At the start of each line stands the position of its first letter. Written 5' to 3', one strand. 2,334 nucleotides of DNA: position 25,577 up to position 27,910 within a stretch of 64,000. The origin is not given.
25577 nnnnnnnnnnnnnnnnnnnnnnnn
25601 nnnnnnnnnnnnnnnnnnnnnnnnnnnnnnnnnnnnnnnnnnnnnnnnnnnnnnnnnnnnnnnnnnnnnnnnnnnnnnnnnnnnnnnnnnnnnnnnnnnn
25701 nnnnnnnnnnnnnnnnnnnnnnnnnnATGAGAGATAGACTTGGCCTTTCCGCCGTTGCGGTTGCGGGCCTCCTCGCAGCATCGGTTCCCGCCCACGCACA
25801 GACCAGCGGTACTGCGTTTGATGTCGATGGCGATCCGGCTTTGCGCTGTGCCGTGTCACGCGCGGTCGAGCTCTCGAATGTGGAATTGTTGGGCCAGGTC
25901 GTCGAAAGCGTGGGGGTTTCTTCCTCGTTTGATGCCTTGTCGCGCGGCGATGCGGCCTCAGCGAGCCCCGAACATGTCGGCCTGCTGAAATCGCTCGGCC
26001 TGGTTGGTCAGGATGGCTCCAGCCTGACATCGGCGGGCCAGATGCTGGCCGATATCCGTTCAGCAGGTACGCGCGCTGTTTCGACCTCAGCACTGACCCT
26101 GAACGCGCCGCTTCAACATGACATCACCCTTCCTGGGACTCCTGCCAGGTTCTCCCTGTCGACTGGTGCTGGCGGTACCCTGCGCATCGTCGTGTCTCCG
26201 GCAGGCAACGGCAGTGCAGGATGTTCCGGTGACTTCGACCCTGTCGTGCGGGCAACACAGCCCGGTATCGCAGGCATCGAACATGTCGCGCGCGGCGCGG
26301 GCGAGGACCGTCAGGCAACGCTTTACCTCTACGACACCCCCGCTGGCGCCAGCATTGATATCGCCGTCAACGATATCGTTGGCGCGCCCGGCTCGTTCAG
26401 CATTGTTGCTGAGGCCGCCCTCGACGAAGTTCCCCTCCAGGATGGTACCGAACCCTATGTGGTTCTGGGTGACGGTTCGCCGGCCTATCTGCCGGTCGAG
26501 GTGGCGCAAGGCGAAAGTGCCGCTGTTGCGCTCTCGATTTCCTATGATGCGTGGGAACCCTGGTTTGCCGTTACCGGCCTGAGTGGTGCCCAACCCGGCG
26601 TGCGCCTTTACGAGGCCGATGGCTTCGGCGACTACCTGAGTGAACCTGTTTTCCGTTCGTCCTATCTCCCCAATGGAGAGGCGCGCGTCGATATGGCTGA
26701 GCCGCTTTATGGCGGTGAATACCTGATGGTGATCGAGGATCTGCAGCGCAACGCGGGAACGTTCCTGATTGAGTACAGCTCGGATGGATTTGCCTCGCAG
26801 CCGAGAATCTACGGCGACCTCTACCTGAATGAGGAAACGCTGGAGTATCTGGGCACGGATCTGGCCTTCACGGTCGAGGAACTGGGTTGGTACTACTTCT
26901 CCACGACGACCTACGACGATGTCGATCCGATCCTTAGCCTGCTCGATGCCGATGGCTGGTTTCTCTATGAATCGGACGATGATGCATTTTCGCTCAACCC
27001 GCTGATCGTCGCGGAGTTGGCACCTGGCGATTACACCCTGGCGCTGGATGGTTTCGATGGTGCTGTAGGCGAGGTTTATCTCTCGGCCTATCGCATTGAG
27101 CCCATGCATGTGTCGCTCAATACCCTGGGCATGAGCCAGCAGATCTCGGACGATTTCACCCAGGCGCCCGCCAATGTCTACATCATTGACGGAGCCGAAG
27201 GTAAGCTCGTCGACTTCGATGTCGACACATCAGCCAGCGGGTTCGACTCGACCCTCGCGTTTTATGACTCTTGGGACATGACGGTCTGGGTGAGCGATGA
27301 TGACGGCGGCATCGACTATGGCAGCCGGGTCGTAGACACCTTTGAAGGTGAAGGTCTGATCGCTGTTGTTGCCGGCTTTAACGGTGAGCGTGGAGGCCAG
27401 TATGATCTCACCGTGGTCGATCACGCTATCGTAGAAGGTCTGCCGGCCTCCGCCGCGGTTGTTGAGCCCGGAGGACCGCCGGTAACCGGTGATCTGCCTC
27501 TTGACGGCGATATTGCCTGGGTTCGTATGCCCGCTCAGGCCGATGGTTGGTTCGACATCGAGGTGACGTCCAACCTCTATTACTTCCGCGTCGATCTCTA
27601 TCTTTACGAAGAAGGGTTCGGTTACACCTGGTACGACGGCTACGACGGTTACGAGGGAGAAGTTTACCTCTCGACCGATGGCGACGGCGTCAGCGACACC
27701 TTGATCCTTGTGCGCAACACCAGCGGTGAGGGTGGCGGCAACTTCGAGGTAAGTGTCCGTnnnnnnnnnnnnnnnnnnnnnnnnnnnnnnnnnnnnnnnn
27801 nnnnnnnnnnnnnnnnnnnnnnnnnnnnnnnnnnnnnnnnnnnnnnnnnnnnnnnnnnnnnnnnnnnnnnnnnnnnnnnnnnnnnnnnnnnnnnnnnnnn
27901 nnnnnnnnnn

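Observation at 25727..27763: Secreted 678-aa protein built almost entirely of tandem PPC-like repeats with no recognisable catalytic domain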

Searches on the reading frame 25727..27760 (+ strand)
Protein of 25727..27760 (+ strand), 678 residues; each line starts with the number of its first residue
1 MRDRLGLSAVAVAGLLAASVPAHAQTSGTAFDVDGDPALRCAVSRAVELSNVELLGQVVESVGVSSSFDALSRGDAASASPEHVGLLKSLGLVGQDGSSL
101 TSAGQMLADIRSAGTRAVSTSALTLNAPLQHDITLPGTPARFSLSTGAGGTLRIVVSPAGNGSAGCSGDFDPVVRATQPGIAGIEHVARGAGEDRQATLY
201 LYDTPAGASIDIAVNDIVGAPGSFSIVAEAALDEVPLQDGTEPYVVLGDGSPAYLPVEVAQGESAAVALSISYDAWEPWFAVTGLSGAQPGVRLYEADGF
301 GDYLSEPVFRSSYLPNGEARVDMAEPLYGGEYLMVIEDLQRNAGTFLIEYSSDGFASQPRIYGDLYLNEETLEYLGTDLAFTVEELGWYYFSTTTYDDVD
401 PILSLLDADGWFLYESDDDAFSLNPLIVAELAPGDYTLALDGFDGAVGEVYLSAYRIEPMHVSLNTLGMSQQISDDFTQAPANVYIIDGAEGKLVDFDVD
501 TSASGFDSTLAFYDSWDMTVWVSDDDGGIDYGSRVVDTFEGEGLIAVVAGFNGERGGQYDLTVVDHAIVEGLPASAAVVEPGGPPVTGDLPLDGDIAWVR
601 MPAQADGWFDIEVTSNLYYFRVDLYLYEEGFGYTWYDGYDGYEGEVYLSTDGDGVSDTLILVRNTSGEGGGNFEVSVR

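Call 3: search_protein_families(library=pfam, proteins=[window:25727-27760:+], max_evalue=10)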
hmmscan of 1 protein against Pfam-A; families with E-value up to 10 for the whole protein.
window:25727-27760:+ (678 aa): 0 families
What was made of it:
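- On RTX / type I secreted repeat proteins: No Pfam hit (call 3).
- On Cadherin-like / Big / other Ig-like adhesin repeats: No Pfam hit at E<=10 (call 3).
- No enzyme: Pfam gives 0 hits at E<=10 (call 3). No CBM Pfam family hits the protein (call 3).
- Tried and rejected: Direct Pfam scan for PF04151: no hit at E<=10 (call 3).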

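Call 4: search_protein_families(library=ncbifam, proteins=[window:25727-27760:+], max_evalue=10)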
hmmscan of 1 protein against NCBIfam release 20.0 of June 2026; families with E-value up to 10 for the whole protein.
window:25727-27760:+ (678 aa): 1 family
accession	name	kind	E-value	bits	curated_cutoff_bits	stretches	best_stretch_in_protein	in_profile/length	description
NF038127.1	FDP_fam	subfamily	6.3e-05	23.4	29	2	381-445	23-110/150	DVUA0089 family protein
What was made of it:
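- Closest known: DVUA0089 family, NCBIfam NF038127. Same: It is the only curated model that touches the protein: residues 381-445, E 6e-5 (call 4).
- NCBIfam gives only NF038127 (call 4).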

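Call 6: find_homologous_proteins(query=window:25727-27760:+, max_evalue=0.001)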
Query window:25727-27760:+ (678 aa): 6 proteins with E <= 0.001 among 8000 candidates.
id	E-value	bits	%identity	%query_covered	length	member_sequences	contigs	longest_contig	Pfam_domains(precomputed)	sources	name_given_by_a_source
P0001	0.0e+0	1497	100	100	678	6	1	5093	-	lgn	-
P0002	0.0e+0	1308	87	100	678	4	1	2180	-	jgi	jgi:hypothetical protein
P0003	0.0e+0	1288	85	100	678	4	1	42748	-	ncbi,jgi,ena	-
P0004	4.5e-277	939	64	100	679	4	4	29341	-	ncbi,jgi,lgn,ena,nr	ncbi:MAG: hypothetical protein HN768_00580 [Rhodospirillaceae bacterium]|nr:hypothetical protein [Rh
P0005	1.2e-255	868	59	100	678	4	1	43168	-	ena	-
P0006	1.7e-183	630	65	65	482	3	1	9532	-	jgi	jgi:hypothetical protein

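Call 7: search_solved_structures(query=window:25727-27760:+, max_evalue=10, show_alignments=3)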
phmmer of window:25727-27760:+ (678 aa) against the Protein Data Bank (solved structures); distinct sequences matched with E-value up to 10: 1.
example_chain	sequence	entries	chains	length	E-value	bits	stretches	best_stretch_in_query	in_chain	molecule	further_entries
9s39_H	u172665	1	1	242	0.36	12.4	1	187-315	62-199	Reaction center protein H chain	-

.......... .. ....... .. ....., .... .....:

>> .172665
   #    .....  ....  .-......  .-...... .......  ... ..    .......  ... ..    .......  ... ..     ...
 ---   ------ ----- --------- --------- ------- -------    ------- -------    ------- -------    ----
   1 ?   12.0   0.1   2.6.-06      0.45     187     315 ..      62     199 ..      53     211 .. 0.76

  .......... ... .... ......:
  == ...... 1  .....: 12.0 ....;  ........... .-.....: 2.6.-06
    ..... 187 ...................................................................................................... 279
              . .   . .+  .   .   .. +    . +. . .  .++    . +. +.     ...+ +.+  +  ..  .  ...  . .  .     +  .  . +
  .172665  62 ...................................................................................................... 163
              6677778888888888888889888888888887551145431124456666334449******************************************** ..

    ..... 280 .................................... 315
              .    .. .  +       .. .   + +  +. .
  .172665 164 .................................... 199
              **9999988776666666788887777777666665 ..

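Call 15: find_encoding_contigs(protein=P0004, flank=10000, max_places=4)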
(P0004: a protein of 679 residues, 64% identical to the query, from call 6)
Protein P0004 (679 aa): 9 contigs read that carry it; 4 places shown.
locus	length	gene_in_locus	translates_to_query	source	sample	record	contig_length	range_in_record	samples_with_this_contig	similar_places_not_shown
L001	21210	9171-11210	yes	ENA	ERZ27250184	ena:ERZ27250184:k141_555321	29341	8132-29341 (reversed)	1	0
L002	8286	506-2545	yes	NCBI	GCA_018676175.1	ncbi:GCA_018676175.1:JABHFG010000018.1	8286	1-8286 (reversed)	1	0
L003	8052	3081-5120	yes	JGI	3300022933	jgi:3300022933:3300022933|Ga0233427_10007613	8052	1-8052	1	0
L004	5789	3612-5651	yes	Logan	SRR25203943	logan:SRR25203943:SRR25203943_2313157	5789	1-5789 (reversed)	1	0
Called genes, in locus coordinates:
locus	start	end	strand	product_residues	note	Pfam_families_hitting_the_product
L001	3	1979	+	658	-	?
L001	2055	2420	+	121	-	-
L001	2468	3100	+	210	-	-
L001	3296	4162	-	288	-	PF19420:DDAH_eukar, PF02274:ADI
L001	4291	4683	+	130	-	-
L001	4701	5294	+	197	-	PF09347:DUF1989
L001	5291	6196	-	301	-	PF00892:EamA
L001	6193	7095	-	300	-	PF00892:EamA (weak)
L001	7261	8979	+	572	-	PF00920:ILVD_EDD_N, PF24877:ILV_EDD_C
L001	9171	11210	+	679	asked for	-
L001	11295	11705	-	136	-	PF04828:GFA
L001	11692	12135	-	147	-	PF04828:GFA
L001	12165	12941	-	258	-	PF17645:Amdase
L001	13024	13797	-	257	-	PF03372:Exo_endo_phos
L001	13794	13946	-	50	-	-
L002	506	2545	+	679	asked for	-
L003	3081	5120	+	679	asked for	-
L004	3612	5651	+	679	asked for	-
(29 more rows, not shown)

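Call 16: find_encoding_contigs(protein=P0005, flank=10000, max_places=3)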
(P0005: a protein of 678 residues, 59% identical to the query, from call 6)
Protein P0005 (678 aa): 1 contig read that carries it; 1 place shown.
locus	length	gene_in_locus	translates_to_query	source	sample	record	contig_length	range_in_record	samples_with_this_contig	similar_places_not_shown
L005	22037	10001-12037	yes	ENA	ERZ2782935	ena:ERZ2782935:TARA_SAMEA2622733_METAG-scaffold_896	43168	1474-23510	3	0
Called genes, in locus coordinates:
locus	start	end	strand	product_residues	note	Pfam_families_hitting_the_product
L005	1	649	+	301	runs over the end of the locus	PF00009:GTP_EFTU, PF01926:MMR_HSR1, PF02421:FeoB_N, PF03193:RsgA_GTPase (faint), PF10662:PduV-EutP (weak), PF00350:Dynamin_N (faint), PF07650:KH_2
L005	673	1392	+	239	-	PF11967:RecO_N, PF02565:RecO_C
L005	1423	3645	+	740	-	PF00521:DNA_topoisoIV, PF03989:DNA_gyraseA_C (faint)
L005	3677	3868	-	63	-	-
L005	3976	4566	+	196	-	PF02979:NHase_alpha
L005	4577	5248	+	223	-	PF21006:NHase_beta_N, PF02211:NHase_beta_C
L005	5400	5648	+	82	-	-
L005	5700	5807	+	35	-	-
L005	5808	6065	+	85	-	-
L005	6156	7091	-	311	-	PF00892:EamA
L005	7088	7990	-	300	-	PF00892:EamA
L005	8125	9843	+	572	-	PF00920:ILVD_EDD_N, PF24877:ILV_EDD_C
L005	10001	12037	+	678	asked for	-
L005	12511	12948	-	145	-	PF04828:GFA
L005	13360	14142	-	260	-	PF17645:Amdase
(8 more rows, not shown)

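Call 20: predict_structure(alignment_id=A2)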
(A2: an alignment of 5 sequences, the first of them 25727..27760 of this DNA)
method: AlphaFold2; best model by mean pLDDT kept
length: 678 residues; sequences in the alignment: 5
mean_pLDDT: 55.8   pTM: 0.35
mean pLDDT of the five models: 55.8, 53.4, 53.3, 47.1, 43.5
residues with pLDDT >= 90: 1; 70-90: 151; 50-70: 284; < 50: 242
segments of 3 or more residues with pLDDT < 50: 1-59, 112-127, 133-139, 161-169, 180-194, 216-222, 233-253, 273-276, 298-304, 314-317, 352-377, 395-399, 418-423, 442-450, 516-531, 567-572, 630-632, 637-655
pLDDT, mean of each block of 10 residues (from residue 1): 24 29 29 34 36 46 66 76 64 66 57 37 48 46 64 66 38 52 41 56 64 47 61 36 29 51 58 53 65 60 55 53 61 66 61 37 27 38 79 55 70 58 64 76 42 72 70 73 76 66 64 53 37 57 70 67 56 67 84 71 65 73 61 45 30 54 67 83
secondary structure, 60 per line:
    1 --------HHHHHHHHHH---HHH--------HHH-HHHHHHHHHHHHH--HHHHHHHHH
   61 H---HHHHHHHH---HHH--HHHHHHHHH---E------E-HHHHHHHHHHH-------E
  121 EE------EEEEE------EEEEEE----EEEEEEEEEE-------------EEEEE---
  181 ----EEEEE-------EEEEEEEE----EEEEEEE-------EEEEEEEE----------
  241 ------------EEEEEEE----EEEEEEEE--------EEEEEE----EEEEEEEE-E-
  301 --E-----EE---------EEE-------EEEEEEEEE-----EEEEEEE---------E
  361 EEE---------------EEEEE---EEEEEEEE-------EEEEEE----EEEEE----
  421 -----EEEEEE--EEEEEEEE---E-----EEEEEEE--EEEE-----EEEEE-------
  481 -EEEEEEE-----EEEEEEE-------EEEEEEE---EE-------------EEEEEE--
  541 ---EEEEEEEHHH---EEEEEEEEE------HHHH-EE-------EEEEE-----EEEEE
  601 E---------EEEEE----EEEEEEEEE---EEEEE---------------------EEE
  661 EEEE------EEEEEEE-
elements in order (helices of 4 or more, strands of 3 or more residues): H9-18 H37-49 H52-61 H65-72 H81-89 H102-112 E120-122 E129-133 E140-145 E150-159 E173-177 E185-189 E197-204 E209-215 E223-230 E253-259 E264-271 E280-285 E290-297 E320-322 E330-338 E344-350 E360-363 E379-383 E387-394 E402-407 E412-416 E426-431 E434-441 E451-457 E460-463 E469-473 E482-488 E494-500 E508-514 E533-538 E544-550 E557-565 H572-575 E586-590 E596-601 E611-615 E620-628 E632-636 E658-664 E671-677
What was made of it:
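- Tried and rejected: First AF2 run with 5 sequences: pLDDT 55.8, too poor to use (call 20).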

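Call 27: search_protein_representatives(alignment_id=A2)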
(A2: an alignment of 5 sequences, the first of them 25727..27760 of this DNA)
Query: 5 sequences, 678 profile positions. Proteins with E-value up to 0.001 (for the whole library): 258; up to 1e-10: 40; up to 1e-30: 4. The best 150 are listed.
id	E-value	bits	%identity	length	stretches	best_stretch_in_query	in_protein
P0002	0.0e+00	1369.8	-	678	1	1-678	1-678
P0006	8.9e-204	694.9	-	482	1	1-441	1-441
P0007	1.9e-177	607.9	-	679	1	3-676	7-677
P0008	5.0e-176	603.2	-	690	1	14-678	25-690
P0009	8.3e-28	113.4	-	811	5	394-566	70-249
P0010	1.2e-24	102.9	-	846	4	323-454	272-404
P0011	3.0e-22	95.0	-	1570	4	502-628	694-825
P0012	4.4e-22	94.4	-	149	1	192-333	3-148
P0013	4.6e-22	94.4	-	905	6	377-566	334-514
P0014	1.2e-20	89.7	-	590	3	399-561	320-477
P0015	6.3e-19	84.0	-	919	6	377-453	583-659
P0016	4.1e-18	81.3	-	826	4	397-551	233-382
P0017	4.9e-18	81.1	-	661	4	378-451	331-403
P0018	8.7e-18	80.2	-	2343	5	383-458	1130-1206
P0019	2.9e-17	78.5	-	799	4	380-563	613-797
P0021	5.6e-17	77.6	-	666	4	393-451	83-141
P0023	1.4e-16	76.3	-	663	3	377-570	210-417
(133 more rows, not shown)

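Call 28: search_protein_families(library=pfam, proteins=[P0009, P0010, P0013, P0014, P0015, P0016, P0017, P0019, P0021, P0023], max_evalue=0.01)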
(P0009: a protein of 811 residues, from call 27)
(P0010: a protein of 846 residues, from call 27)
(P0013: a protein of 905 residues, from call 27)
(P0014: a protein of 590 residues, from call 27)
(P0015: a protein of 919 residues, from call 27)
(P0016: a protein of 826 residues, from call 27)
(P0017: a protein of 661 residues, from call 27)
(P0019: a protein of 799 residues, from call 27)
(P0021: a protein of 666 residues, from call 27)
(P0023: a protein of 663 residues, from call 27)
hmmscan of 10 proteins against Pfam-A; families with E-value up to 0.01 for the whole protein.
P0009 (811 aa): 5 families
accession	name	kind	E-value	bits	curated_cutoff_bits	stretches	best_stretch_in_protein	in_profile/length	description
PF23623.1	GBD_IRG7_N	-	2.1e-22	79.6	27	0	69-118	30-80/95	IRG7 N-terminal galactose binding domain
PF04151.21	PPC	-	8e-21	75.1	25.9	3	692-760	2-70/70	Bacterial pre-peptidase C-terminal domain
PF07495.19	Y_Y_Y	-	0.00035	20.9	26.6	0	106-120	34-48/65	Y_Y_Y domain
PF13620.12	CarboxypepD_reg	-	0.0037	18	32.3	0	106-132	44-71/82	Carboxypeptidase regulatory-like domain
PF00017.30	SH2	-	0.0069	16.9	21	0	757-791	25-60/77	SH2 domain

P0010 (846 aa): 3 families
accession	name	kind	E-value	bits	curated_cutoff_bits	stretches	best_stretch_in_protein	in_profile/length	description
PF04151.21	PPC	-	2.9e-31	108.6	25.9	4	9-74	2-70/70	Bacterial pre-peptidase C-terminal domain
PF18705.7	DUF5643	-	2.4e-05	24.7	34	0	29-60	44-72/115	Family of unknown function (DUF5643)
PF07495.19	Y_Y_Y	-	0.00099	19.4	26.6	0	140-179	14-48/65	Y_Y_Y domain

P0013 (905 aa): 6 families
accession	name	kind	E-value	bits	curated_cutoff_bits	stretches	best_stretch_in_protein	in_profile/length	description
PF00395.25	SLH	-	1.4e-16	60.6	20.8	1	38-80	1-43/44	S-layer homology domain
PF23623.1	GBD_IRG7_N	-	0.00011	22.8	27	0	648-692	33-76/95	IRG7 N-terminal galactose binding domain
PF16586.11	DUF5060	-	0.00019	22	27.2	0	827-842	54-69/70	Domain of unknown function (DUF5060)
PF07731.20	Cu-oxidase_2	-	0.0002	21.6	20.4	0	717-740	94-117/137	Multicopper oxidase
PF07705.17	CARDB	-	0.0021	18.6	22.7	0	870-904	49-83/101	CARDB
PF18962.6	Por_Secre_tail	-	0.0043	17.7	27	0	646-687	15-57/75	Secretion system C-terminal sorting domain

P0014 (590 aa): 3 families
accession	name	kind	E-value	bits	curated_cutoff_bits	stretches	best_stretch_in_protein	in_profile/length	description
PF04151.21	PPC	-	5.5e-20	72.5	25.9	2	508-575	2-70/70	Bacterial pre-peptidase C-terminal domain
PF23623.1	GBD_IRG7_N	-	6.8e-13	49.1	27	0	94-148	24-79/95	IRG7 N-terminal galactose binding domain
PF18962.6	Por_Secre_tail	-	0.0001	23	27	1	521-579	10-68/75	Secretion system C-terminal sorting domain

P0015 (919 aa): 3 families
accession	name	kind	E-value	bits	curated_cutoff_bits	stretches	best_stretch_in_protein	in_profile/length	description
PF04151.21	PPC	-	5e-25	88.6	25.9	3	463-524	5-69/70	Bacterial pre-peptidase C-terminal domain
PF23623.1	GBD_IRG7_N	-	2.8e-06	27.9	27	0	95-147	32-85/95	IRG7 N-terminal galactose binding domain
PF18962.6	Por_Secre_tail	-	1.2e-05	26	27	0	95-142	17-64/75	Secretion system C-terminal sorting domain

P0016 (826 aa): 5 families
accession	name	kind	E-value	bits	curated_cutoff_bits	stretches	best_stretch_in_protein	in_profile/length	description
PF04151.21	PPC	-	2.3e-21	76.9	25.9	2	741-809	2-70/70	Bacterial pre-peptidase C-terminal domain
PF23623.1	GBD_IRG7_N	-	6.7e-18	65.1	27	1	335-395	33-93/95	IRG7 N-terminal galactose binding domain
PF05506.17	PLipase_C_C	-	3.7e-05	25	24.4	0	607-643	39-76/80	Bacterial phospholipase C, C-terminal domain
PF18962.6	Por_Secre_tail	-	5.3e-05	23.9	27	0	767-811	21-66/75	Secretion system C-terminal sorting domain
PF07495.19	Y_Y_Y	-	0.0008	19.7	26.6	0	788-812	25-49/65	Y_Y_Y domain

P0017 (661 aa): 4 families
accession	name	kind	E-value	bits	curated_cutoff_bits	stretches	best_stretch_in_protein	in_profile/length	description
PF04151.21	PPC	-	5.6e-17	62.8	25.9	1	457-519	4-69/70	Bacterial pre-peptidase C-terminal domain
PF23623.1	GBD_IRG7_N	-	2.7e-05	24.7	27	0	229-270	39-80/95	IRG7 N-terminal galactose binding domain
PF13860.13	FlgD_ig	-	0.00016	22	27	0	217-246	14-43/79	FlgD Ig-like domain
PF22072.2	FAP42_B3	-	0.0022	18.4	27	0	630-648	95-113/156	FAP42 domain B3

P0019 (799 aa): 4 families
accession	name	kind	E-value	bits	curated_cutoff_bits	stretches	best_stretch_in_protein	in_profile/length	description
PF04151.21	PPC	-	2.6e-35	121.6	25.9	2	718-785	2-70/70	Bacterial pre-peptidase C-terminal domain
PF23623.1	GBD_IRG7_N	-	4.6e-14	52.8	27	0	415-466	28-79/95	IRG7 N-terminal galactose binding domain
PF18962.6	Por_Secre_tail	-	0.00076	20.2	27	0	729-789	8-68/75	Secretion system C-terminal sorting domain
PF09394.16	Inhibitor_I42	-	0.0076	17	27.2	0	585-625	30-70/91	Chagasin family peptidase inhibitor I42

P0021 (666 aa): 2 families
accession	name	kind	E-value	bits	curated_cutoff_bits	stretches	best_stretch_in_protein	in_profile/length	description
PF04151.21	PPC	-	2.3e-16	60.8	25.9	0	465-522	7-66/70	Bacterial pre-peptidase C-terminal domain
PF23623.1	GBD_IRG7_N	-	9.1e-06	26.2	27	0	337-391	25-79/95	IRG7 N-terminal galactose binding domain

P0023 (663 aa): 4 families
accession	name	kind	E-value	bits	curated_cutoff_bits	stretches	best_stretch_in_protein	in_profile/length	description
PF04151.21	PPC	-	6.8e-22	78.6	25.9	2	336-396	5-68/70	Bacterial pre-peptidase C-terminal domain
PF18962.6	Por_Secre_tail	-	9.8e-10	39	27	0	219-274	9-64/75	Secretion system C-terminal sorting domain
PF23623.1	GBD_IRG7_N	-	1.3e-07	32.1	27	0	344-395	26-77/95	IRG7 N-terminal galactose binding domain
PF21852.1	DUF6911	-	0.0043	17.2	24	0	219-289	15-85/128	Family of unknown function (DUF6911)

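Call 44: find_related_loci(query=A5, collection=genome_contigs, flank=8000)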
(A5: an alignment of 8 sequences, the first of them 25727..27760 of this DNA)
Query A5 (678 aa) in genome_contigs; peptide patterns used: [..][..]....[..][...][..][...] (x = any residue, [..] = any of these).
17 stretches matched a pattern; 4 encode a relative of the query (tblastn E <= 1e-3); 4 distinct loci.
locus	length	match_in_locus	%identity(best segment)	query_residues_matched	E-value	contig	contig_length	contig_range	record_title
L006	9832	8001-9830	84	1-610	0e+0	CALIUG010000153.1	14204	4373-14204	MAG: uncultured Alphaproteobacteria bacterium isolate S1_Bin_Bin_233_1 genome assembly, contig: c_000001088356, whole ge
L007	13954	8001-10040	64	1-678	0e+0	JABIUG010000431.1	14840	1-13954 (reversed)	MAG: Rhodospirillaceae bacterium isolate SI072_bin42 k141_3145978, whole genome shotgun sequence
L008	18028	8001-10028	59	4-678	0e+0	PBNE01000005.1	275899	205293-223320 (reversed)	MAG: Rhodospirillaceae bacterium isolate SP197 116991, whole genome shotgun sequence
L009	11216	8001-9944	42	33-677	6e-142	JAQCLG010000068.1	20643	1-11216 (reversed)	MAG: Proteobacteria bacterium isolate casp40-mb.99 NODE_6184_length_20643_cov_0.093166, whole genome shotgun sequence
